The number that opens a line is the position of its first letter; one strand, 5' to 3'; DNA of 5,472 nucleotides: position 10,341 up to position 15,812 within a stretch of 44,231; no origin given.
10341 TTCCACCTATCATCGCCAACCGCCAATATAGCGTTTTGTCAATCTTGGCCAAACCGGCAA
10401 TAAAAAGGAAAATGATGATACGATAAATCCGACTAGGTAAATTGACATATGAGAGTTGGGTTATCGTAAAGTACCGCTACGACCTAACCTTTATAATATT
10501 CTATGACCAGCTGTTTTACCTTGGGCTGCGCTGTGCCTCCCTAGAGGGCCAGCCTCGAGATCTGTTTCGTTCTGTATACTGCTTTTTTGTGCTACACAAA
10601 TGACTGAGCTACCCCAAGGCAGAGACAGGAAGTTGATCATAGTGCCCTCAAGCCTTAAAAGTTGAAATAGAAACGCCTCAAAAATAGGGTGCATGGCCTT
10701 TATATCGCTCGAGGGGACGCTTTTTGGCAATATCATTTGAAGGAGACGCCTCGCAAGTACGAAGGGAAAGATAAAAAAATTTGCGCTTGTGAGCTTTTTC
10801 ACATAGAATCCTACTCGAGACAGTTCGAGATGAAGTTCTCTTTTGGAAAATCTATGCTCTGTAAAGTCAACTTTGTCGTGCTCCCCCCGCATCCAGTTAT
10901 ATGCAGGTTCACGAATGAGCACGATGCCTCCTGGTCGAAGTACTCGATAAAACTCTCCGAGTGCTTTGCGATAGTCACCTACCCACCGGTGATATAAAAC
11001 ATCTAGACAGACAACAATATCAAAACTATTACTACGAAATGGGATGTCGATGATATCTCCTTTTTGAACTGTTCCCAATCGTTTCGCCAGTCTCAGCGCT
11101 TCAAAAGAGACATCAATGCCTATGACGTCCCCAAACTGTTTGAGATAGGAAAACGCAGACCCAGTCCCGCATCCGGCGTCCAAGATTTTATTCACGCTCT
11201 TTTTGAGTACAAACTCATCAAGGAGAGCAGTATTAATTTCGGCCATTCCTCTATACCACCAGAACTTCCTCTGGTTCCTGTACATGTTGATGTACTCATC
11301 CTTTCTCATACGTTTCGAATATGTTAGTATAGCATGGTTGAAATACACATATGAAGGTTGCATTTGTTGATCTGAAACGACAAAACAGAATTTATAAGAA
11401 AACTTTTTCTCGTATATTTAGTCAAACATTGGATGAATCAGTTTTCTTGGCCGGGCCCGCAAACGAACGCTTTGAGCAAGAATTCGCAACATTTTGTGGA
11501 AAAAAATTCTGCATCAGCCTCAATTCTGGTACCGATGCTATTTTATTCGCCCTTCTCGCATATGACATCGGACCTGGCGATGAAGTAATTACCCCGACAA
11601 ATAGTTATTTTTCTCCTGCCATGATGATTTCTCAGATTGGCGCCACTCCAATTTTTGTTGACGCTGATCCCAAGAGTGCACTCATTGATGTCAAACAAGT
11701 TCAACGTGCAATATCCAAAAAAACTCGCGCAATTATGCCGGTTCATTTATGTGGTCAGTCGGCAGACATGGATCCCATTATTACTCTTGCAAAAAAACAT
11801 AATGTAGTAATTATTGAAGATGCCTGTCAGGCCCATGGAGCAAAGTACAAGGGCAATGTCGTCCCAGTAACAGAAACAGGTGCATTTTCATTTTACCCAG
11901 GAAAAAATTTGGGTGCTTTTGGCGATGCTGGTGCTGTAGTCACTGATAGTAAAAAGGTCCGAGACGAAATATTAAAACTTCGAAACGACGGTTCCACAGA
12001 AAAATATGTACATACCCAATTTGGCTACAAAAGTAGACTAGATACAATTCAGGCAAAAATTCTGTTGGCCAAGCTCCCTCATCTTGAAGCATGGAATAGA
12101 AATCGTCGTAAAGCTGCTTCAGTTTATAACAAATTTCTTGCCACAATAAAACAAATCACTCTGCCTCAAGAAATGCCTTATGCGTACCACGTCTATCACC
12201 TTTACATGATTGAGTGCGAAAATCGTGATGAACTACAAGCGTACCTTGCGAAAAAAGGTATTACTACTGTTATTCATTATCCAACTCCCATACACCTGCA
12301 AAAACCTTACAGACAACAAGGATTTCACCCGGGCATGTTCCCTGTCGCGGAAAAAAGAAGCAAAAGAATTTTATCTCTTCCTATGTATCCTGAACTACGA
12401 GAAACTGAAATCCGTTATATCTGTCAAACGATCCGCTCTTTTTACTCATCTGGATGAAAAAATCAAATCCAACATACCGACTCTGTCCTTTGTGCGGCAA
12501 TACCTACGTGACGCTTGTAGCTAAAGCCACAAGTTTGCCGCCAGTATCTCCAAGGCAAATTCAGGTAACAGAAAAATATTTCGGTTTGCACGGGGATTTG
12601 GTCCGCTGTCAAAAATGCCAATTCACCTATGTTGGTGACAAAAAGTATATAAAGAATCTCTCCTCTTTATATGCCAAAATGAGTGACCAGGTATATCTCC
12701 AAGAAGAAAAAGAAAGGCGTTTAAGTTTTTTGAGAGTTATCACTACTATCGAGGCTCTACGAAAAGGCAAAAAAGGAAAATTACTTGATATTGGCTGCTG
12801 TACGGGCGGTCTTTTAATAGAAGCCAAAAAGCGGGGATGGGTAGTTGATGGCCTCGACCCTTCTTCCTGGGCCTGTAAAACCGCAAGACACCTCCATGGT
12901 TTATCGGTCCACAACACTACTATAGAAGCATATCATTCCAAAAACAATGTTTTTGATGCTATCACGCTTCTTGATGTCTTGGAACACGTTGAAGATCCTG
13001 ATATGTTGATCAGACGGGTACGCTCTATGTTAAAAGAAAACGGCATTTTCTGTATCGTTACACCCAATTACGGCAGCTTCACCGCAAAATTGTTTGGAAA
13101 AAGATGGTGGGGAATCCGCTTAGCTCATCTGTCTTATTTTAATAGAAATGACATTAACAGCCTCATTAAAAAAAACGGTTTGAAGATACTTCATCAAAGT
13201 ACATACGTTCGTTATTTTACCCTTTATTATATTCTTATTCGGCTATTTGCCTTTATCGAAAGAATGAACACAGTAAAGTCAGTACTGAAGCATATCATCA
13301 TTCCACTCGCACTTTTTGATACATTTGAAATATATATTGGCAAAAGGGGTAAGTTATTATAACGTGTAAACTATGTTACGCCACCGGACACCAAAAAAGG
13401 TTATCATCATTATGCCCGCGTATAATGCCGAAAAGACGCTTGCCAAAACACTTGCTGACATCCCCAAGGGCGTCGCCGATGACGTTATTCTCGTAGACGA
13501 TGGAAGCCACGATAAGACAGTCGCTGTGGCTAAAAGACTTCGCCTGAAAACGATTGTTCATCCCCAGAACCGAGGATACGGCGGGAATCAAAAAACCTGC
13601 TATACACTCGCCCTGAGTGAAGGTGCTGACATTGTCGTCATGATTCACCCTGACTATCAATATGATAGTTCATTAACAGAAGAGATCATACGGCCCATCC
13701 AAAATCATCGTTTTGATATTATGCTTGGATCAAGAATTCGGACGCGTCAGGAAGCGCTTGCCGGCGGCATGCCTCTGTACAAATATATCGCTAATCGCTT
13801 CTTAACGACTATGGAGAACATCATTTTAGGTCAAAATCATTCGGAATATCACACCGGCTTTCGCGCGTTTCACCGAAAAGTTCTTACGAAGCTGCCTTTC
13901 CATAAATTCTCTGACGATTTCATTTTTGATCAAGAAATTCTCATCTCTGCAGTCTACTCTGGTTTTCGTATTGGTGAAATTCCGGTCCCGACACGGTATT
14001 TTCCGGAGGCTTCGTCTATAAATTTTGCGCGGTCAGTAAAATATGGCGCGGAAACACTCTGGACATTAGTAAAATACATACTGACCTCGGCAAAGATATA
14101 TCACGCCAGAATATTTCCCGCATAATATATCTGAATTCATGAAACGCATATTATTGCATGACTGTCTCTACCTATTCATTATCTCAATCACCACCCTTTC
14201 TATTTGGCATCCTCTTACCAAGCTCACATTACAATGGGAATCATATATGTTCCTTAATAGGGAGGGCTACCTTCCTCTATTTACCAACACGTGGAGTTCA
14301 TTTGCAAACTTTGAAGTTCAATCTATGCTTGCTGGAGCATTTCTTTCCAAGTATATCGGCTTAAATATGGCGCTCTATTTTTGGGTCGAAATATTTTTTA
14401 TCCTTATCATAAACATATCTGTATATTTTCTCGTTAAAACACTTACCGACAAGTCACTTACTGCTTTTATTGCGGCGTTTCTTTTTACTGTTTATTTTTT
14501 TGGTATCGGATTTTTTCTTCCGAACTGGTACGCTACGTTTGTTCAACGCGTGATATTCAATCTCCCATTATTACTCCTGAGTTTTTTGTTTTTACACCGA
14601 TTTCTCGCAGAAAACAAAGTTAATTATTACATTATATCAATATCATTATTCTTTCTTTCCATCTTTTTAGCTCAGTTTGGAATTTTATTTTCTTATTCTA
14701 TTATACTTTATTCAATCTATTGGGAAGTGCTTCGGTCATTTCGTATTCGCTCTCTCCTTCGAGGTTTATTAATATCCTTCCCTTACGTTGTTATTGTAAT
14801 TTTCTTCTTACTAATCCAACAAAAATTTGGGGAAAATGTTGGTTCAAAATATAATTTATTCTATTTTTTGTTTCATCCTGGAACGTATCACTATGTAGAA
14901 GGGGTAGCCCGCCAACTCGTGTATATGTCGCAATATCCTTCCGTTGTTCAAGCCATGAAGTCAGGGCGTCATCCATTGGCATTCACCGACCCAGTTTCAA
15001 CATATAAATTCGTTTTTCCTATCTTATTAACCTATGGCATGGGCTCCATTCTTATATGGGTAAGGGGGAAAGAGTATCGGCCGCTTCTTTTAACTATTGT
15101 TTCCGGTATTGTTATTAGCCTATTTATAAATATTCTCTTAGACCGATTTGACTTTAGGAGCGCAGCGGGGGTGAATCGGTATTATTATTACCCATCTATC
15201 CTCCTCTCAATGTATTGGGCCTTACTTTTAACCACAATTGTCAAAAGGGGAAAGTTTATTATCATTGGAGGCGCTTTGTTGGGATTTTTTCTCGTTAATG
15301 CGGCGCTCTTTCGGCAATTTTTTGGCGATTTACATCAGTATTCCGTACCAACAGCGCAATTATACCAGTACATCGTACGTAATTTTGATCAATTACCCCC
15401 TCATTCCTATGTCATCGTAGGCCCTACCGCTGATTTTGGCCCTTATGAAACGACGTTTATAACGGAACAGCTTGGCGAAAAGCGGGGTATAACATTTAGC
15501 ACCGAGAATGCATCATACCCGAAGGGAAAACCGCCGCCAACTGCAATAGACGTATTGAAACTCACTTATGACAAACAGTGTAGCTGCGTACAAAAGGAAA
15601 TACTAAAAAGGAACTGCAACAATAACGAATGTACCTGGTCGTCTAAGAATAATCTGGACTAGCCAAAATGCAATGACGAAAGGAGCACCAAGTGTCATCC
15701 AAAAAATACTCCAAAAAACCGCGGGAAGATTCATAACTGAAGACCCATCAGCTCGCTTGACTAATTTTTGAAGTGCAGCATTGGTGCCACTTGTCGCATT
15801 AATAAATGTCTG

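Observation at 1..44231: A glycosylation super-locus of about 40 genes built on lipid-P-sugar synthases plus seven GT-C-like membrane proteins, with no classical export or initiation machinery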

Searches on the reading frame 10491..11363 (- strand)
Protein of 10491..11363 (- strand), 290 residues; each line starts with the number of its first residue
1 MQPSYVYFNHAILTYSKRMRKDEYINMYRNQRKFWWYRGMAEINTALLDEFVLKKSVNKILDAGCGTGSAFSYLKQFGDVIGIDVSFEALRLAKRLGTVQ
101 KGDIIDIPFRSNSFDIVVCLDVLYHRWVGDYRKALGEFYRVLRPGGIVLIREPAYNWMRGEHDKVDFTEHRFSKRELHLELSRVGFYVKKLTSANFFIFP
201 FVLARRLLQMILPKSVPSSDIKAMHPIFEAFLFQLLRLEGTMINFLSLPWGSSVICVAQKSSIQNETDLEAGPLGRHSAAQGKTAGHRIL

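Call 5: search_protein_families(library=pfam, proteins=[window:10491-11363:-], max_evalue=0.01)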
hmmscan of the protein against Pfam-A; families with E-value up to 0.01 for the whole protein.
window:10491-11363:- (290 aa): 13 families
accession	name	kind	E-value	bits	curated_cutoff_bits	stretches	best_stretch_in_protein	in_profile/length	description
PF08241.18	Methyltransf_11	-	1.6e-22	80.4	21.2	1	61-150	1-95/95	Methyltransferase domain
PF13649.12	Methyltransf_25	-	2.3e-20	73.5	27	1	60-146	1-97/97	Methyltransferase domain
PF13489.12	Methyltransf_23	-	1.6e-16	60.9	27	1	43-188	8-161/164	Methyltransferase domain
PF13847.12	Methyltransf_31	-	2.6e-16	60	27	1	55-154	2-113/145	Methyltransferase domain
PF08242.18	Methyltransf_12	-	5.8e-13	49.8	30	1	61-148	1-98/98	Methyltransferase domain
PF05148.21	Methyltransf_8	-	4.8e-08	33.6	27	1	24-154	44-160/219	Hypothetical methyltransferase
PF01209.24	Ubie_methyltran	-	1.1e-07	31.9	20.1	1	51-152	42-153/233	ubiE/COQ5 methyltransferase family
PF03141.22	Methyltransf_29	-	0.00015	20.9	23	1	50-155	111-223/506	Putative S-adenosyl-L-methionine-dependent methyltransferase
PF01728.25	FtsJ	-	0.00022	21.6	24.1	1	47-119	12-97/181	FtsJ-like methyltransferase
PF20922.3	Anamorsin_N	-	0.0014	18.8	27.1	1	104-156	42-93/163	Anamorsin, N-terminal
PF02353.26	CMAS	-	0.0016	18.3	27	1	57-151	63-165/273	Mycolic acid cyclopropane synthetase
PF01739.24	CheR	-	0.0031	17.4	27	0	111-150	134-173/195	CheR methyltransferase, SAM binding domain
PF07021.18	MetW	-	0.0082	16.2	21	0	56-124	13-86/193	Methionine biosynthesis protein MetW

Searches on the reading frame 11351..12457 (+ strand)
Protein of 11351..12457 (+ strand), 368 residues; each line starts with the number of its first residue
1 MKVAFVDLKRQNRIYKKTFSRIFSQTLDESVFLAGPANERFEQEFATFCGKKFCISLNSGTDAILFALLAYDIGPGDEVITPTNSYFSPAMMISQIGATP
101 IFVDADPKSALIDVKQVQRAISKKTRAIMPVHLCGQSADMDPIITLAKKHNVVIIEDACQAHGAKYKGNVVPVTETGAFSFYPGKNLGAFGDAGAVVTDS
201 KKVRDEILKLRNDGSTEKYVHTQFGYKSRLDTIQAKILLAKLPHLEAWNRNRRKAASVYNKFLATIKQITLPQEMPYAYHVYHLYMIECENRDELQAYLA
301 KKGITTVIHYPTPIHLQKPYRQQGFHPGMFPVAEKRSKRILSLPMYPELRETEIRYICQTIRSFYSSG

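Call 5: search_protein_families(library=pfam, proteins=[window:11351-12457:+], max_evalue=0.01)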
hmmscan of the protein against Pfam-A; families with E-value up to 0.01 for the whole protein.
window:11351-12457:+ (368 aa): 5 families
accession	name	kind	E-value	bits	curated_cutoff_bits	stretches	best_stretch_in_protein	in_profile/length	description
PF01041.23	DegT_DnrJ_EryC1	-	7e-112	374.7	19.8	1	18-362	6-360/360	DegT/DnrJ/EryC1/StrS aminotransferase family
PF01053.26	Cys_Met_Meta_PP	-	4.5e-06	25.9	27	1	36-163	52-179/381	Cys/Met metabolism PLP-dependent enzyme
PF00155.27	Aminotran_1_2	-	8.5e-06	25.6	19.7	1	39-166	45-194/361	Aminotransferase class I and II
PF00266.25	Aminotran_5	-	5.2e-05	22.8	21.5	1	43-164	50-182/371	Aminotransferase class-V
PF01212.27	Beta_elim_lyase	-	0.0076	16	27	0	33-159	29-170/288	Beta-eliminating lyase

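Call 50: search_protein_families(library=ncbifam, proteins=[window:11351-12457:+], max_evalue=1e-10)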
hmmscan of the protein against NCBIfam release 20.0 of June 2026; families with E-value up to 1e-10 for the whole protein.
window:11351-12457:+ (368 aa): 7 families
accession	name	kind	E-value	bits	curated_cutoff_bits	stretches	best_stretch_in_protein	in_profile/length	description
TIGR03588.1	PseC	equivalog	1.8e-68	231.2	423.5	1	25-363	19-378/380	UDP-4-amino-4,6-dideoxy-N-acetyl-beta-L-altrosamine transaminase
NF008658.2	PRK11658.1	equivalog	2.6e-65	220.5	631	1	27-363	24-375/379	UDP-4-amino-4-deoxy-L-arabinose aminotransferase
NF008687.0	PRK11706.1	equivalog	2.6e-61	207.5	375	1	38-365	33-374/375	dTDP-4-amino-4,6-dideoxygalactose transaminase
TIGR04181.1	NHT_00031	hypoth_equivalog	2.9e-50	171.1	420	1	34-344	28-357/359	LegC family aminotransferase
TIGR02379.1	ECA_wecE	subfamily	7e-49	166.6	434.85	1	42-365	37-375/376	dTDP-4-amino-4,6-dideoxy-D-glucose transaminase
NF011936.0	PRK15407.1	equivalog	2e-46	158.6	423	1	20-214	50-251/440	lipopolysaccharide biosynthesis protein RfbH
TIGR04427.1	PLP_DesI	equivalog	8.1e-46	156.9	650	1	12-364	27-382/390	dTDP-4-dehydro-6-deoxyglucose aminotransferase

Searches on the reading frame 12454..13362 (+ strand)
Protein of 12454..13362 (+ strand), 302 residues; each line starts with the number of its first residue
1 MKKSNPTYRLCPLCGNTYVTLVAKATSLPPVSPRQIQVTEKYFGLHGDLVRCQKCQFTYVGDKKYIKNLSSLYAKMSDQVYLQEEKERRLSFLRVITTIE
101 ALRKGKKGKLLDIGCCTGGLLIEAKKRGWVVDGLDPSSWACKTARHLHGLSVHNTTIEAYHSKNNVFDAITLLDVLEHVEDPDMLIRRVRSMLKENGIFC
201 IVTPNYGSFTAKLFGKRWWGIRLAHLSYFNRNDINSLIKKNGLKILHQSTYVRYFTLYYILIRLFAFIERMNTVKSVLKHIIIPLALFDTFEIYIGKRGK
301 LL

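Call 6: search_protein_families(library=pfam, proteins=[window:12454-13362:+], max_evalue=0.01)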
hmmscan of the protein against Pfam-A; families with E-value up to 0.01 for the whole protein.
window:12454-13362:+ (302 aa): 8 families
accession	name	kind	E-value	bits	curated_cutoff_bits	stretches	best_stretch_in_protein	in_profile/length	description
PF13489.12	Methyltransf_23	-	4.1e-27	95.3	27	1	101-248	15-164/164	Methyltransferase domain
PF08242.18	Methyltransf_12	-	3.2e-14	53.9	30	1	111-199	1-98/98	Methyltransferase domain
PF08241.18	Methyltransf_11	-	4.7e-14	53.2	21.2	1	111-201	1-95/95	Methyltransferase domain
PF13649.12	Methyltransf_25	-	3e-12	47.5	27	1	111-197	2-97/97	Methyltransferase domain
PF13847.12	Methyltransf_31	-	1.4e-09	38.2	27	1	106-205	3-113/145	Methyltransferase domain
PF07021.18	MetW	-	9.9e-05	22.5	21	1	108-211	15-117/193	Methionine biosynthesis protein MetW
PF02353.26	CMAS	-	0.0012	18.6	27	1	102-202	60-165/273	Mycolic acid cyclopropane synthetase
PF24292.1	DUF7479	-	0.0096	16.4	27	0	44-62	25-43/60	Domain of unknown function (DUF7479)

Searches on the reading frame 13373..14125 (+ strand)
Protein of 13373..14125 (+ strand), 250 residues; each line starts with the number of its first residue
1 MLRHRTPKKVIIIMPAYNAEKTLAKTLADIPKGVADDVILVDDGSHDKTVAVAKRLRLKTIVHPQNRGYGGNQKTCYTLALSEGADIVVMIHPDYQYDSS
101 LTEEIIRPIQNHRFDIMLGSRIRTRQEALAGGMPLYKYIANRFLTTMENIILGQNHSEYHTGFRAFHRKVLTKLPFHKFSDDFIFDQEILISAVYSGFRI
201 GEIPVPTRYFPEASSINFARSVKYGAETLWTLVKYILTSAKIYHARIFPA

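Call 6: search_protein_families(library=pfam, proteins=[window:13373-14125:+], max_evalue=0.01)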
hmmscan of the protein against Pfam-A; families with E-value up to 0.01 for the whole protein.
window:13373-14125:+ (250 aa): 2 families
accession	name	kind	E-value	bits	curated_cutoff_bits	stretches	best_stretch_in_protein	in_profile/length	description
PF00535.33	Glycos_transf_2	-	5e-23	82.3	23.3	1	12-172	2-165/168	Glycosyl transferase family 2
PF13641.12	Glyco_tranf_2_3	-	0.0034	17.9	27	1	8-116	2-118/230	Glycosyltransferase like family 2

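Call 14: search_protein_families(library=ncbifam, proteins=[window:13373-14125:+], max_evalue=0.001)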
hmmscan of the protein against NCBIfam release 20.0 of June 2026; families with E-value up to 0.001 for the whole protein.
window:13373-14125:+ (250 aa): 12 families
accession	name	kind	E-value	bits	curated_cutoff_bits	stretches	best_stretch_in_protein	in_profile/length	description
TIGR04182.1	glyco_TIGR04182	equivalog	6.8e-20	71.6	325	1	9-244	1-226/293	S-layer glycoprotein N-glycosyltransferase AglJ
NF058614.1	PPMAGASynPpgS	equivalog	1.9e-18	66.7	370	1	10-209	2-198/226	polyprenyl-phospho-N-acetylgalactosaminyl synthase PpgS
NF041391.1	DPhHxTase_Halo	equivalog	3e-14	52.5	375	1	14-206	1-182/213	dolichyl-phosphate hexose transferase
TIGR04283.1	glyco_like_mftF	equivalog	6.7e-11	42.2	182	1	12-113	3-102/221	TIGR04283 family arsenosugar biosynthesis glycosyltransferase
NF041875.1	EPS_EpsD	equivalog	2.9e-07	30.2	370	1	12-171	3-167/325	exopolysaccharide biosynthesis glycosyltransferase EpsD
NF047588.1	GlcsyltransPgfSStrep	equivalog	6.7e-07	28.8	500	1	9-173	2-166/308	glycosyltransferase PgfS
NF007986.1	PRK10714.1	equivalog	7e-07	28.6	529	1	8-173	6-171/316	undecaprenyl-phosphate 4-deoxy-4-formamido-L-arabinose transferase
NF010496.0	PRK13915.1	equivalog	8.4e-07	28.4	262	1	4-108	27-141/307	glucosyl-3-phosphoglycerate synthase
TIGR03937.1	PgaC_IcaA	equivalog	2.7e-06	26.6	422.3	1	7-127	44-170/407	poly-beta-1,6-N-acetyl-D-glucosamine synthase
NF007482.0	PRK10073.1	equivalog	3e-05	23.2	423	1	8-69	6-73/334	glycosyltransferase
TIGR03965.1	mycofact_glyco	equivalog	5.5e-05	22.2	280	1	7-69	73-142/467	mycofactocin biosynthesis glycosyltransferase MftF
NF047683.1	TeichurnBiosyTuaG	equivalog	0.00037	20.2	400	1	8-64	6-69/252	teichuronic acid biosynthesis protein TuaG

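Call 51: search_solved_structures(query=window:13373-14125:+, max_evalue=0.001)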
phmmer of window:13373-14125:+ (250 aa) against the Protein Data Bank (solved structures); distinct sequences matched with E-value up to 0.001: 7.
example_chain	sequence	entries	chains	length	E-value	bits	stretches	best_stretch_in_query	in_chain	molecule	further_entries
5mlz_A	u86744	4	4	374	5.4e-06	29.4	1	8-204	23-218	Dolichol monophosphate mannose synthase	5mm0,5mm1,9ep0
9bhc_C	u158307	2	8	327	0.00034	23.5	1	8-180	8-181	Undecaprenyl-phosphate 4-deoxy-4-formamido-L-arabinose transferase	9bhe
8vxh_A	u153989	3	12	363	0.00044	23.1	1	8-180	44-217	Undecaprenyl-phosphate 4-deoxy-4-formamido-L-arabinose transferase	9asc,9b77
5tze_C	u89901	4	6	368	0.00045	23.1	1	9-118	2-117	Glycosyl transferase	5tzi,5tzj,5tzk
2z87_A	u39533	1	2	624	0.00061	22.6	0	11-71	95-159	Chondroitin synthase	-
2z86_A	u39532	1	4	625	0.00062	22.6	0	11-71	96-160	Chondroitin synthase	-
5tz8_A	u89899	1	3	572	0.00085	22.2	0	9-118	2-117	Glycosyl transferase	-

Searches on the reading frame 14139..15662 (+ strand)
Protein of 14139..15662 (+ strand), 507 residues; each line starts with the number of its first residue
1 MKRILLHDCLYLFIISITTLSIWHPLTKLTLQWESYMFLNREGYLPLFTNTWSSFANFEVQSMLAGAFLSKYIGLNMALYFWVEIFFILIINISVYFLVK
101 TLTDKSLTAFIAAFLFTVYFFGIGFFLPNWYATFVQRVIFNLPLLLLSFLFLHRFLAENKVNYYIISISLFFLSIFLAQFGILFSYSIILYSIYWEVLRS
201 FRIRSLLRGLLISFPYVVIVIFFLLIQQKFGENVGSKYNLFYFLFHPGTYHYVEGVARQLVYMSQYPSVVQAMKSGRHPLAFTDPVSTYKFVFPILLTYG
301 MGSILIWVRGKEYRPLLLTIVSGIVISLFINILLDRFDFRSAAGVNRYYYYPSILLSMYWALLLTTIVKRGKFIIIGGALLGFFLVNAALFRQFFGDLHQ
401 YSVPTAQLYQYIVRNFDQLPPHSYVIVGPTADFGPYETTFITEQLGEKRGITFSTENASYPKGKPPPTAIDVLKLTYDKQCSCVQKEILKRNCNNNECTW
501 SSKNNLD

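Call 6: search_protein_families(library=pfam, proteins=[window:14139-15662:+], max_evalue=0.01)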
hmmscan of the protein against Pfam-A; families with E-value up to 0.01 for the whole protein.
window:14139-15662:+ (507 aa): 0 families

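Call 13: search_protein_families(library=ncbifam, proteins=[window:14139-15662:+], max_evalue=0.1)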
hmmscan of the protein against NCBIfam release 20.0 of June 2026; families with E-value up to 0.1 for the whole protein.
window:14139-15662:+ (507 aa): 0 families
